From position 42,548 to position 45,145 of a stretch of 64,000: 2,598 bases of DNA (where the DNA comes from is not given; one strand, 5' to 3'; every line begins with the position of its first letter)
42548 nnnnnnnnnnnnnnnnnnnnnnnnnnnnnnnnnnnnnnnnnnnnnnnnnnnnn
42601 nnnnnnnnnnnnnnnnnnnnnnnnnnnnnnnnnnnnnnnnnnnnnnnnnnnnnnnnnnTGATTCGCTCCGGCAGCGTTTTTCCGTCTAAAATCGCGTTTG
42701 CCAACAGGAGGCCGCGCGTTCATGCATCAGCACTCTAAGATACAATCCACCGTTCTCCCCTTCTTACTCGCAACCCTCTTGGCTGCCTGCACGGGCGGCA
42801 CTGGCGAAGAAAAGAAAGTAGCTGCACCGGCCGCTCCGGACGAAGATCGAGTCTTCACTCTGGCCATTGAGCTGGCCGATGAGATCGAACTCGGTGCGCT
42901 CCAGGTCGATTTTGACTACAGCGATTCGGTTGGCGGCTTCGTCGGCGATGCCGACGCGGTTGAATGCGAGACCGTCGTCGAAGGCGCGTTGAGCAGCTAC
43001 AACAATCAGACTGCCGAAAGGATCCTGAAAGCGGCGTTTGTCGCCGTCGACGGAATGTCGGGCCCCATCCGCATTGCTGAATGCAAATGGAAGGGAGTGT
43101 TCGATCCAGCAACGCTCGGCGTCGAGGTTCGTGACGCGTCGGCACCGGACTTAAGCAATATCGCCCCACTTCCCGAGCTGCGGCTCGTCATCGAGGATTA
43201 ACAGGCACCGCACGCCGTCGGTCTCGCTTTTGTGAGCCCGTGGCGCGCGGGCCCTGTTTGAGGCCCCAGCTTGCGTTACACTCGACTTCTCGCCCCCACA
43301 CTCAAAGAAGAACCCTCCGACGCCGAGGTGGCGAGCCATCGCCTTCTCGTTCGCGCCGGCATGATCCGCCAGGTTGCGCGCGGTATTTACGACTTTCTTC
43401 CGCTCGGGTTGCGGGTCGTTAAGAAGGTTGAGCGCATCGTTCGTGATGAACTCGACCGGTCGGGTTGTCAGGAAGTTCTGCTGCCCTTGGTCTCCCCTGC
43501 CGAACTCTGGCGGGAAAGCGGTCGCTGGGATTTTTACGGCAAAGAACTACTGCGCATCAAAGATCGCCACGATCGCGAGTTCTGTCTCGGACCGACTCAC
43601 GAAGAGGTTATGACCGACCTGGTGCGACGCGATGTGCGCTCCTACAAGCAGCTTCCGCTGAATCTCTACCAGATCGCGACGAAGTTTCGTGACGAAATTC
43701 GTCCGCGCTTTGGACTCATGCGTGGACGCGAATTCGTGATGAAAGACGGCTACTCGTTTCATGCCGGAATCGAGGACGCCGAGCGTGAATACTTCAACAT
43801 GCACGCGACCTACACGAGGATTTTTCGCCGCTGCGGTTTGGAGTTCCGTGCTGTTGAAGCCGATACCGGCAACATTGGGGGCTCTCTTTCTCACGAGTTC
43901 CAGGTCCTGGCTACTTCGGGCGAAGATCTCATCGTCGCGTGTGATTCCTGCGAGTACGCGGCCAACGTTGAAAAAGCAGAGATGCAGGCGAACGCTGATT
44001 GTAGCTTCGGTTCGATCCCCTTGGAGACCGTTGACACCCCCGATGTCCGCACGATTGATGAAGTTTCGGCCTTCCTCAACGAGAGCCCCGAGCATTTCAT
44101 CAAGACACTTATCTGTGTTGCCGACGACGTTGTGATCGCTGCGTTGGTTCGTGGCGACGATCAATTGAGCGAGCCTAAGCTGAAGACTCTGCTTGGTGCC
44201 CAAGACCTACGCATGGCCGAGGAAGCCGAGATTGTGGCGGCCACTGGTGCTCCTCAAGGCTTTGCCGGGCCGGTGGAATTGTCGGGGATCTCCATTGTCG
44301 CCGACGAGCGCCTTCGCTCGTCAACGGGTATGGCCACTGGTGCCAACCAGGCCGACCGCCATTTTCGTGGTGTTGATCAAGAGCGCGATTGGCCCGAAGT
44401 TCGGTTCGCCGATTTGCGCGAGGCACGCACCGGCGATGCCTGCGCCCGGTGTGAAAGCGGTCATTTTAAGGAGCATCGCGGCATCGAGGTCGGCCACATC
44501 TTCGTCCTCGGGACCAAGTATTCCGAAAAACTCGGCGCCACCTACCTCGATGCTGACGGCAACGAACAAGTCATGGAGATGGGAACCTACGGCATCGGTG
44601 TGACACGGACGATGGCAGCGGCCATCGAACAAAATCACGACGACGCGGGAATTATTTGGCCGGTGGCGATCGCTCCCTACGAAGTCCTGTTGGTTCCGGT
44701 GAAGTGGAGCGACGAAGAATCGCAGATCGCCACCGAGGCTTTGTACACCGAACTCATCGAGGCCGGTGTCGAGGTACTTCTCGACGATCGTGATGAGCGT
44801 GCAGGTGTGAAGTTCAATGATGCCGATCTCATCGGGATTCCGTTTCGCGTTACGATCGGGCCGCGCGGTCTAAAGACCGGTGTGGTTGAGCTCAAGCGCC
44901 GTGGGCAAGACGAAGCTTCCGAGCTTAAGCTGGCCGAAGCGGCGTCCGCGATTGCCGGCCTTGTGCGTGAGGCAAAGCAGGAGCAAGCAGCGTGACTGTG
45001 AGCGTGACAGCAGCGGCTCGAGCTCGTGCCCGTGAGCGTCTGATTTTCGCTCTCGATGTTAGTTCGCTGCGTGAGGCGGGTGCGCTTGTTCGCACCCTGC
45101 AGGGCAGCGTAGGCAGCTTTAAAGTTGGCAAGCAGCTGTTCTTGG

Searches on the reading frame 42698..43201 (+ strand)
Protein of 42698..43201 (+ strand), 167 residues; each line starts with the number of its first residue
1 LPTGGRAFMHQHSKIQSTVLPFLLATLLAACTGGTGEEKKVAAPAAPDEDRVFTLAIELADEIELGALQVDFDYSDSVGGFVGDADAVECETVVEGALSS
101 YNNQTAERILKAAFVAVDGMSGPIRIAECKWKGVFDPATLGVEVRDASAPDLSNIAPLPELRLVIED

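Call 12: search_protein_families(library=pfam, proteins=[window:42698-43201:+], max_evalue=1)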
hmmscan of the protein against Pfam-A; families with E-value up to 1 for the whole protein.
window:42698-43201:+ (167 aa): 0 families

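Call 16: find_homologous_proteins(query=window:42698-43201:+, max_evalue=0.001)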
Query window:42698-43201:+ (167 aa): 10 proteins with E <= 0.001 among 423 candidates.
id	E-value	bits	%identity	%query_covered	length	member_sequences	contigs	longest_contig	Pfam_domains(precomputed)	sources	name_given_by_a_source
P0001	3.7e-97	341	100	95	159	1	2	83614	-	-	-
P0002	6.0e-60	220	66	95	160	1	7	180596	-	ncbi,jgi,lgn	jgi:hypothetical protein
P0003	8.8e-54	200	65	84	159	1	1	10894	-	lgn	-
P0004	2.1e-35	140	47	92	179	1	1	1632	-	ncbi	-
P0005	7.3e-31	125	55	67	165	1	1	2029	-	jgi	jgi:hypothetical protein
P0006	7.0e-29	119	50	68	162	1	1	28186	-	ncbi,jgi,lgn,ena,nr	ncbi:MAG TPA: hypothetical protein VEL28_03545 [Candidatus Binatia bacterium]|nr:hypothetical protei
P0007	8.1e-29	119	53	67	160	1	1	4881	-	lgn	-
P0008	9.5e-27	112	48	69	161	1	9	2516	-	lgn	-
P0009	1.2e-26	112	50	68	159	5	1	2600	-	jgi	jgi:hypothetical protein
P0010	2.1e-24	104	49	56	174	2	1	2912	-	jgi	jgi:hypothetical protein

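Call 50: search_protein_families(library=ncbifam, proteins=[window:42698-43201:+], max_evalue=1)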
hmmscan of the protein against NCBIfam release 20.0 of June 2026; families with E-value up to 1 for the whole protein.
window:42698-43201:+ (167 aa): 3 families
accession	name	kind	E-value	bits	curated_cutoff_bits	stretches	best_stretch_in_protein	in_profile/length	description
NF005999.0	PRK08126.1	subfamily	0.0028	16.5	571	1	42-121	282-362/432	hypothetical protein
NF045496.1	FormamaseFmdA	equivalog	0.1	11.3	500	1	83-130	37-82/407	formamidase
NF010665.0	PRK14059.1-4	equivalog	0.11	11.7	274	1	22-72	42-92/260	pyrimidine reductase family protein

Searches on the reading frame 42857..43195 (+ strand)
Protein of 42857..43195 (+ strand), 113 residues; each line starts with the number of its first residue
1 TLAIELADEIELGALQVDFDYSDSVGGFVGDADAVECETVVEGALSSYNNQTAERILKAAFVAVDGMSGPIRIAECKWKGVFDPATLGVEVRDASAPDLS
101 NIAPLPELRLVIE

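Call 26: search_protein_representatives(alignment_id=A2)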
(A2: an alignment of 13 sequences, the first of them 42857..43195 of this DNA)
Query: 13 sequences, 117 profile positions. Proteins with E-value up to 0.001 (for the whole library): 946; up to 1e-10: 642; up to 1e-30: 148. The best 150 are listed.
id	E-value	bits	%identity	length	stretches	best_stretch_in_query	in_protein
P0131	4.7e-112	384.9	-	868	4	1-115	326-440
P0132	5.5e-83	291.1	-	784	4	2-111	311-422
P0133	1.2e-82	290.1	-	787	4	2-115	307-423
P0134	3.2e-82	288.6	-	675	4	1-115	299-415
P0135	3.5e-71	253.1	-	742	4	1-114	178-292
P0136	9.0e-71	251.7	-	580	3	1-113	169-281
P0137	7.1e-68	242.4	-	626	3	1-113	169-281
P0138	1.2e-67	241.7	-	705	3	1-114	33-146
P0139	3.3e-67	240.3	-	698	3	1-115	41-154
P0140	3.8e-66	236.8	-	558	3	1-114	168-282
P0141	5.4e-66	236.3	-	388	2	1-115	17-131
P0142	1.5e-65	234.9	-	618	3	1-108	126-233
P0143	3.7e-64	230.4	-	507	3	1-114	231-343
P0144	5.7e-64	229.8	-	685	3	1-114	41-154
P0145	9.1e-64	229.1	-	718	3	1-115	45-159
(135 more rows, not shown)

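Call 28: predict_structure(alignment_id=A2)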
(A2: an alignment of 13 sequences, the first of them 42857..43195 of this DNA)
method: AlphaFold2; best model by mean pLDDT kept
length: 113 residues; sequences in the alignment: 13
mean_pLDDT: 96.1   pTM: 0.86
mean pLDDT of the five models: 96.1, 95.1, 95.0, 93.3, 93.0
residues with pLDDT >= 90: 113; 70-90: 0; 50-70: 0; < 50: 0
segments of 3 or more residues with pLDDT < 50: none
pLDDT, mean of each block of 10 residues (from residue 1): 97 97 97 96 96 98 95 98 95 95 95 93
secondary structure, 60 per line:
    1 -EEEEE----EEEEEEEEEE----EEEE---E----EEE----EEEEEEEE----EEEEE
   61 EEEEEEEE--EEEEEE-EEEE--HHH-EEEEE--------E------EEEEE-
elements in order: E2-6 E11-20 E25-28 E37-39 E44-51 E56-68 E71-76 E78-81 E88-92 E108-112
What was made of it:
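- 42698..43201 (+): 167-aa lipoprotein (lipobox LAA-C) with a single cohesin-like module (42857-43195). This is the copy that was modelled. The AF2 model has pLDDT 96.1 and is all-beta (call 28).
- On Cohesin (Pfam PF00963): The model has pLDDT 96.1 with about 10 strands (call 28).
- The AF2 model has pLDDT 96.1 (call 28).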

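Call 30: fold_search(model_id=the predicted structure, library=pdb)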
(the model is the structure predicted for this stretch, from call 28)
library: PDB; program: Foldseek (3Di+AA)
matches with E <= 10: 742; with E <= 0.001: 0
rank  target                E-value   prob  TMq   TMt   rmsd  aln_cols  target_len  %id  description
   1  3kcp_B                9.2e-03  1.00  0.54  0.41   5.8       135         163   15  Crystal structure of interacting Clostridium thermocellum multimodular components (released 2010-02-09)
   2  5g5d_A                1.1e-02  0.99  0.45  0.35   6.4       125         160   15  Crystal Structure of the CohScaC2-XDocCipA type II complex from Clostridium thermocellum (released 2017-04-05)
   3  2bm3                  2.3e-02  1.00  0.56  0.42   5.9       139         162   14  Structure of the Type II cohesin from Clostridium thermocellum SdbA (released 2005-03-10)
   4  4fl4_B                2.9e-02  0.98  0.52  0.39   6.2       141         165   15  Scaffoldin conformation and dynamics revealed by a ternary complex from the Clostridium thermocellum cellulosome (released 2012-06-27)
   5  2vo8                  4.1e-02  1.00  0.57  0.49   4.5       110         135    8  Cohesin module from Clostridium perfringens ATCC13124 family 33 glycoside hydrolase. (released 2008-09-02)
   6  3fnk_A                4.8e-02  0.90  0.46  0.33   7.3       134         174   13  Crystal structure of the second type II cohesin module from the cellulosomal adaptor ScaA scaffoldin of Acetivibrio ce (released 2009-06-23)
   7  4fl4_K                5.1e-02  0.97  0.53  0.40   6.4       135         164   15  Scaffoldin conformation and dynamics revealed by a ternary complex from the Clostridium thermocellum cellulosome (released 2012-06-27)
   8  5k39_A                6.0e-02  0.97  0.51  0.37   6.8       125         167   14  THE TYPE II COHESIN DOCKERIN COMPLEX FROM CLOSTRIDIUM THERMOCELLUM (released 2017-03-29)
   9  2jh2_A                6.3e-02  0.99  0.54  0.47   4.9       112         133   12  X-ray crystal structure of a cohesin-like module from Clostridium perfringens (released 2007-11-06)
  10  4wi0_A                6.7e-02  0.97  0.52  0.37   6.1       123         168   12  Crystal structure of Coh3ScaB-XDoc_M2ScaA complex: A C-terminal interface mutant of type II Cohesin-X-Dockerin complex (released 2015-10-07)
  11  3ghp_A                7.9e-02  0.97  0.51  0.34   4.8       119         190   13  Structure of the second type II cohesin module from the adaptor ScaA scaffoldin of Acetivibrio cellulolyticus (includi (released 2009-06-23)
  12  1tyj                  9.3e-02  0.96  0.51  0.36   5.1       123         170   11  Crystal Structure Analysis of type II Cohesin A11 from Bacteroides cellulosolvens (released 2005-04-26)
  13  2o4e_MODEL_1_A        9.3e-02  0.94  0.44  0.32   4.4        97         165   13  The solution structure of a protein-protein interaction module from a family 84 glycoside hydrolase of Clostri (released 2007-11-06)
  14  4u3s_A                9.8e-02  0.97  0.54  0.39   5.4       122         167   11  Crystal structure of Coh3ScaB-XDoc_M1ScaA complex: A N-terminal interface mutant of type II Cohesin-X-Dockerin complex (released 2015-07-29)
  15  3ghp_B                1.0e-01  0.84  0.44  0.30   7.3       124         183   12  Structure of the second type II cohesin module from the adaptor ScaA scaffoldin of Acetivibrio cellulolyticus (includi (released 2009-06-23)
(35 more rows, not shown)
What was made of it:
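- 42698..43201 (+): About 36 of the top 38 Foldseek PDB hits are cohesins (call 30).
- On Cohesin (Pfam PF00963): However, E is >=0.009, TMq is 0.45-0.57 and rmsd is 4.5-7 Å, and the module is 25-50 residues shorter than its matches (call 30).
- Closest known: Non-cellulosomal cohesin/dockerin modules. Same: The C. perfringens and A. fulgidus cohesins are among the best fold matches (TMq 0.51-0.57, call 30).
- Antibody and other sandwiches come lower, at TM about 0.3 (call 30). Foldseek E-values are weak (call 30). The Foldseek list is overwhelmingly specific for cohesins among all beta-sandwiches in the PDB (call 30).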

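Call 32: search_solved_structures(query=A2, max_evalue=10, show_alignments=2)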
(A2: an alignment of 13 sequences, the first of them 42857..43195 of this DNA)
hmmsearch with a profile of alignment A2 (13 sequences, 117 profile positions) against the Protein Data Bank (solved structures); distinct sequences matched with E-value up to 10: 2.
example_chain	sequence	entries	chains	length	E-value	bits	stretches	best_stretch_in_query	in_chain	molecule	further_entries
5h4y_A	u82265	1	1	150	1.6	12.3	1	5-29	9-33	Synaptotagmin-5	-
5h4z_A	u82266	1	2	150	1.6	12.3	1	5-29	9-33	Synaptotagmin-5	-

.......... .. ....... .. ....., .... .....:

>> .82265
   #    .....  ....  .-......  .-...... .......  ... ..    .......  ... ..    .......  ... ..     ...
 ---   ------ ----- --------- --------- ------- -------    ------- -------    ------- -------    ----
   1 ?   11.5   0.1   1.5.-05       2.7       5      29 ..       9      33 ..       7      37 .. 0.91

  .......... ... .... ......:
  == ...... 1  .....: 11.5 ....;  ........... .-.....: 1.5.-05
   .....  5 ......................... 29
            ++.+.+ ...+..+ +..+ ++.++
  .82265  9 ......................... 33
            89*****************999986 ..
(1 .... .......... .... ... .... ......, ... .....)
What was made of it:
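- Tried and rejected: A profile search of PDB sequences with the module found only a spurious synaptotagmin match (call 32).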

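Call 58: search_protein_families(library=pfam, alignment_id=A4, max_evalue=0.01)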
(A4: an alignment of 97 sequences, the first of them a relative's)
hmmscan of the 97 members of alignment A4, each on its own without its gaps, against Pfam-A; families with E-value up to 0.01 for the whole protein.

A. member 1, P0131 (868 aa): 2 families
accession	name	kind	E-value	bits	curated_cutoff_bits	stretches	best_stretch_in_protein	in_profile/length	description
PF13948.11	DUF4215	-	7.8e-21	74.6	27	3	766-798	17-46/47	Domain of unknown function (DUF4215)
PF00404.24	Dockerin_1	-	2.8e-06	27.9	22.9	1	805-854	2-53/57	Dockerin type I domain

B. families by the number of members that match (of 97 scanned): 8 families
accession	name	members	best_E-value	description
PF13948.11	DUF4215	42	3e-47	Domain of unknown function (DUF4215)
PF00404.24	Dockerin_1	30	1.3e-08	Dockerin type I domain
PF00526.23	Dicty_CTDC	2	8.9e-12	Dictyostelium (slime mold) repeat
PF13405.12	EF-hand_6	2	0.00033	EF-hand domain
PF01456.22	Mucin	2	0.0029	Mucin-like glycoprotein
PF14312.12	FG-GAP_2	1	2.4e-24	FG-GAP repeat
PF07207.16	Lir1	1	0.0051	Light regulated protein Lir1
PF21827.1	New_glue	1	0.0065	New glue protein family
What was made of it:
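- On Cohesin (Pfam PF00963): No catalytic Pfam domain occurs in more than 1 of the 97 members scanned (call 58).
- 30 of 97 family members carry Pfam Dockerin_1 (call 58). DUF4215 Cys-repeats also co-occur with both modules (call 58), so domain shuffling in this secretome is promiscuous.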

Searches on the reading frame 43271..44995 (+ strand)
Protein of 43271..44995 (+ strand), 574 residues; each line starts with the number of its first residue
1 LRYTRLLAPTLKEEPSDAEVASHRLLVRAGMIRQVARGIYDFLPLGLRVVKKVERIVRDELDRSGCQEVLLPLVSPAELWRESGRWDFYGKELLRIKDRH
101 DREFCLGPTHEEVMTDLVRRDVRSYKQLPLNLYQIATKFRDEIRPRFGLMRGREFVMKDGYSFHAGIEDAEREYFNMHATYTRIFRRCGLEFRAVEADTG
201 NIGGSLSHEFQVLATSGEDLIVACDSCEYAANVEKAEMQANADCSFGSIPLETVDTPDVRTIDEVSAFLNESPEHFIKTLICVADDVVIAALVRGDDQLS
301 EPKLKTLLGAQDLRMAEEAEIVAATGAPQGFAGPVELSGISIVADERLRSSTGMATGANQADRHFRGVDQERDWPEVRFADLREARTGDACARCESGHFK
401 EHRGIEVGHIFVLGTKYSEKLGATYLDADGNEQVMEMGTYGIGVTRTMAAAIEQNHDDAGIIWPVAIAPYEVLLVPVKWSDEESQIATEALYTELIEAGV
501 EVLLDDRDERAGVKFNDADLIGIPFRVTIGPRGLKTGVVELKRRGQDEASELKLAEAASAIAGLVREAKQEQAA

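Call 60: list_cluster_members(proteins=[P0012, P0281, window:43271-44995:+, window:37920-39815:+])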
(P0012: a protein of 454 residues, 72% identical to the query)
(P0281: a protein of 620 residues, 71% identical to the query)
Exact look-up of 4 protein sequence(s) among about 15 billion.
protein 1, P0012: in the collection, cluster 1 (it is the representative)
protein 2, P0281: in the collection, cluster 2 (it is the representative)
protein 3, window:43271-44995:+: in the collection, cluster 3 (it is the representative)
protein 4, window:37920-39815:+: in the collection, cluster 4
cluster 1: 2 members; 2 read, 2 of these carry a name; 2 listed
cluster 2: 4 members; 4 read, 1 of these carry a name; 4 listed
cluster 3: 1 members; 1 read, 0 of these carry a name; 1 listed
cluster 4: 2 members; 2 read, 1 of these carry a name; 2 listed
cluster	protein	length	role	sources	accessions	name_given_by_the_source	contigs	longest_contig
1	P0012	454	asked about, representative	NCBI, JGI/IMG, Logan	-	hypothetical protein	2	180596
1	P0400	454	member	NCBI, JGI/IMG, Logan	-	hypothetical protein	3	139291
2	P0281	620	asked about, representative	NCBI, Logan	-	-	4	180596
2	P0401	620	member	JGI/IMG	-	hypothetical protein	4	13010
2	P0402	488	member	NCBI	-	-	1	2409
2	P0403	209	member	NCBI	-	-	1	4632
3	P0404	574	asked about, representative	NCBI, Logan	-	-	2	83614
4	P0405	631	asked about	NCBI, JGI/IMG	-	-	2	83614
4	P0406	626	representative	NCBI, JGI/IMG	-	RNA polymerase primary sigma factor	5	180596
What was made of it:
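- Tried and rejected: Cluster look-ups gave no organism names (call 60).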
